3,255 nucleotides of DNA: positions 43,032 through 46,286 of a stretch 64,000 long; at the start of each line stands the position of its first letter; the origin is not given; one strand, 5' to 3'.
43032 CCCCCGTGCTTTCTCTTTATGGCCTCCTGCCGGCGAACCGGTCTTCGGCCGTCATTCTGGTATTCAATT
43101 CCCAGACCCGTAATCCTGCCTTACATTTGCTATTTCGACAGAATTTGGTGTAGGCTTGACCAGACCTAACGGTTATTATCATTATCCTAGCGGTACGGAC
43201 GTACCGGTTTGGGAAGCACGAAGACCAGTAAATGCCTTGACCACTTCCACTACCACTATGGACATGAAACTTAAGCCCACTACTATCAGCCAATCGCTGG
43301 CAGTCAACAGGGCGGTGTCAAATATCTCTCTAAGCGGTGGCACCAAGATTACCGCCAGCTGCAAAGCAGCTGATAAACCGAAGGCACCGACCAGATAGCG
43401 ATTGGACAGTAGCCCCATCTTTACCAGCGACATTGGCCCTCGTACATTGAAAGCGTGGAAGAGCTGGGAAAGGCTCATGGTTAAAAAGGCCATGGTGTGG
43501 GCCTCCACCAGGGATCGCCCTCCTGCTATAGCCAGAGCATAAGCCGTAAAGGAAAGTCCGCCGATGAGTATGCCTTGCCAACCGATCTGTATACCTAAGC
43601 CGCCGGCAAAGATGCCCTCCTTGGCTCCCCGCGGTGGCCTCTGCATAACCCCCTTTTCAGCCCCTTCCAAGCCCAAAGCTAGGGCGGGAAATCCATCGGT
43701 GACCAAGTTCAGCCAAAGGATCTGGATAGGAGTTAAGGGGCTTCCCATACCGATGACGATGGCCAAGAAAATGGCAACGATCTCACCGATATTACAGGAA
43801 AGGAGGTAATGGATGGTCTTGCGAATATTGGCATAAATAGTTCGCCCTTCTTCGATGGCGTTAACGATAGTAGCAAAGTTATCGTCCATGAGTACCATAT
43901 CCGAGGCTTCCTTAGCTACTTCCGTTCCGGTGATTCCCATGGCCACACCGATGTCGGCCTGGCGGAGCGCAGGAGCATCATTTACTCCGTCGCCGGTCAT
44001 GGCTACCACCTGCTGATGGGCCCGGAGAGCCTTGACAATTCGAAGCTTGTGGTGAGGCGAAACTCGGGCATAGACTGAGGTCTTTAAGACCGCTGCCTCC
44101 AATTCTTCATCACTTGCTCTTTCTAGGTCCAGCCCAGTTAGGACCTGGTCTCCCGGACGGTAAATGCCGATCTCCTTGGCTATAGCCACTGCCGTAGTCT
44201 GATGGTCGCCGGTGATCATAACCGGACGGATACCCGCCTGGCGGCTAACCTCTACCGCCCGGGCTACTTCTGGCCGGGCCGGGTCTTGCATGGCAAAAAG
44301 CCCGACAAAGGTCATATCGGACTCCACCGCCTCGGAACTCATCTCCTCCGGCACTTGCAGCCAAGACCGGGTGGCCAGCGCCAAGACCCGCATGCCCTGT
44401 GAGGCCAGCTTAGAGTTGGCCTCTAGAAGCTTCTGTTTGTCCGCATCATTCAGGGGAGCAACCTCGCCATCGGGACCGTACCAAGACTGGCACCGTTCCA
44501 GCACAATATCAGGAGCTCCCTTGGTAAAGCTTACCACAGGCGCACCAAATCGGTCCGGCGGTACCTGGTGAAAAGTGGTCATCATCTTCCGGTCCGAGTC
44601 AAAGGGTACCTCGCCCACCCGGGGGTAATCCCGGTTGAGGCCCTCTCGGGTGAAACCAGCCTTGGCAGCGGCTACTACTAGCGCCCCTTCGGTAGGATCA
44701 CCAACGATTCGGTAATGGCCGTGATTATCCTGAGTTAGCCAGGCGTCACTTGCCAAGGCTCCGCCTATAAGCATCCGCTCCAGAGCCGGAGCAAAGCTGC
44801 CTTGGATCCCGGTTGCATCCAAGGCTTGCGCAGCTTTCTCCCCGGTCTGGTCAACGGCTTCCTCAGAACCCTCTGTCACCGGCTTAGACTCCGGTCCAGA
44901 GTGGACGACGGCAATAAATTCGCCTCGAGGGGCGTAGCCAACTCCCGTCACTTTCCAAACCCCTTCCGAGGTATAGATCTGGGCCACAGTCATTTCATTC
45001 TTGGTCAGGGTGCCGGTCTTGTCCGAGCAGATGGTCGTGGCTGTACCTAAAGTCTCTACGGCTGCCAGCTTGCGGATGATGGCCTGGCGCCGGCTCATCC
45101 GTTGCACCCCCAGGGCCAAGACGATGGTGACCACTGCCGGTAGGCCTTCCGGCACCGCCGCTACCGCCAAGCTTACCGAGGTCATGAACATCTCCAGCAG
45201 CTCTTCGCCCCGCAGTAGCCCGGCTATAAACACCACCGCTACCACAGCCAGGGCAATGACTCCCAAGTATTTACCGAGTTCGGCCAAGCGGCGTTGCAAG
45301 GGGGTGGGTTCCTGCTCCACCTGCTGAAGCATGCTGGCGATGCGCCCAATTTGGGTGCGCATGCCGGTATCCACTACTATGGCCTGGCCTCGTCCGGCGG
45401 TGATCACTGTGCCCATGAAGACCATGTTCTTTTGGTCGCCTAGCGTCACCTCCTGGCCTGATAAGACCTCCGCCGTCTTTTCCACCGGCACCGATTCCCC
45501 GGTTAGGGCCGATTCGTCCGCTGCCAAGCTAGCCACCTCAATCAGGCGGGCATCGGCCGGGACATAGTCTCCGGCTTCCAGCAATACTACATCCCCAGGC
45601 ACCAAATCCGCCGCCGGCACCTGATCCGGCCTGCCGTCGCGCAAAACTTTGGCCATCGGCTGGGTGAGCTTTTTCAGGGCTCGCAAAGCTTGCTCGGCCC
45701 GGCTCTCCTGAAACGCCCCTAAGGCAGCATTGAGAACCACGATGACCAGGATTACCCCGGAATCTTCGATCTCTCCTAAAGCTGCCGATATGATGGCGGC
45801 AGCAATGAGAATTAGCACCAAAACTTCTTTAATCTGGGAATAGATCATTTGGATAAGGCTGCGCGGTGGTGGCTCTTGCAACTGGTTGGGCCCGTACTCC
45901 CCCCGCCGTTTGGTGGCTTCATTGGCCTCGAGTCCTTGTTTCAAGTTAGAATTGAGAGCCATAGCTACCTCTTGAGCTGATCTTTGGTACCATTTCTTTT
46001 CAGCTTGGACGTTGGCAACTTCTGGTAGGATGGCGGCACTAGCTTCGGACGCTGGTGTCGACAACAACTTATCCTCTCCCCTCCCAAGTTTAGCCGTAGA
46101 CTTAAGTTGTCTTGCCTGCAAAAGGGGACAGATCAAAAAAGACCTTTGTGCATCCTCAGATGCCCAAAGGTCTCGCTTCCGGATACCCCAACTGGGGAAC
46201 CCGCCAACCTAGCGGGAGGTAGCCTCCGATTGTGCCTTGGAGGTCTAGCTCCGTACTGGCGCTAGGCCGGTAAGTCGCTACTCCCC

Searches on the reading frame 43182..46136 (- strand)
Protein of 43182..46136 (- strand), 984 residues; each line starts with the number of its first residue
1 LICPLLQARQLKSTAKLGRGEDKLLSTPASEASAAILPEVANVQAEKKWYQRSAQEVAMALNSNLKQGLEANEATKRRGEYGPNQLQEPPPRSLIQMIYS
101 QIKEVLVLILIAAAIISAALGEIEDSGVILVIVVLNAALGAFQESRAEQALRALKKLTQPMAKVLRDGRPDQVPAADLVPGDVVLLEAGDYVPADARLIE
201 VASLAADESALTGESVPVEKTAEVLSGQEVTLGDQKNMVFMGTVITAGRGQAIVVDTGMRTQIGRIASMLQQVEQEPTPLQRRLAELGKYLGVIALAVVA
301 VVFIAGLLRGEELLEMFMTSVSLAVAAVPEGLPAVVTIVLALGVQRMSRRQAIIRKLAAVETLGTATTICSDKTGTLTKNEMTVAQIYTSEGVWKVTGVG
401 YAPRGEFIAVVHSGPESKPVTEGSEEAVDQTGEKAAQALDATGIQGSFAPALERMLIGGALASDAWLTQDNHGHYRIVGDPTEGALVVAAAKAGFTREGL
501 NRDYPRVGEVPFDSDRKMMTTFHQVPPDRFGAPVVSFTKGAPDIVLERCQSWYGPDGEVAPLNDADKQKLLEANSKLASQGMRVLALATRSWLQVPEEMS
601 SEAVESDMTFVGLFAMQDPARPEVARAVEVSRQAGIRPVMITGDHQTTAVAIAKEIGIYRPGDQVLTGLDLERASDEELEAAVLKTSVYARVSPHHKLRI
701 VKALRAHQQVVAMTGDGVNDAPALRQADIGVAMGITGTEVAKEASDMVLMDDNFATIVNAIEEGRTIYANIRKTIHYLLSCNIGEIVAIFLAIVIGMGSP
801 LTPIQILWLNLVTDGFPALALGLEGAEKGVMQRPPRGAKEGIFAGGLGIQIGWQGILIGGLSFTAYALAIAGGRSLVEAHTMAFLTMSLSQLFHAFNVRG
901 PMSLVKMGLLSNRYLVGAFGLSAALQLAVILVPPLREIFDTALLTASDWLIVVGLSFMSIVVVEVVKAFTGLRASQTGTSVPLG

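Call 47: search_protein_families(library=pfam, proteins=[window:43182-46136:-], max_evalue=0.00001)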
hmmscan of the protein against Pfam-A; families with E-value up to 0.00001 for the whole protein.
window:43182-46136:- (984 aa): 5 families
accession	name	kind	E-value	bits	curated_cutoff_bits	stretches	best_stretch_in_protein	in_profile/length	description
PF00122.25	E1-E2_ATPase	-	8.6e-59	198.5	28.1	1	156-350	1-181/181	E1-E2 ATPase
PF00689.26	Cation_ATPase_C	-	8.9e-57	192.1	27.3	1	799-969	2-175/175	Cation transporting ATPase, C-terminus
PF13246.12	Cation_ATPase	-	2.8e-21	75.8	21.7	1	461-551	2-90/91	Cation transport ATPase (P-type)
PF00690.31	Cation_ATPase_N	-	3.6e-21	75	20.4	1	49-117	1-69/69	Cation transporter/ATPase, N-terminus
PF00702.32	Hydrolase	-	1.1e-19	72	26.4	1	606-728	85-191/191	haloacid dehalogenase-like hydrolase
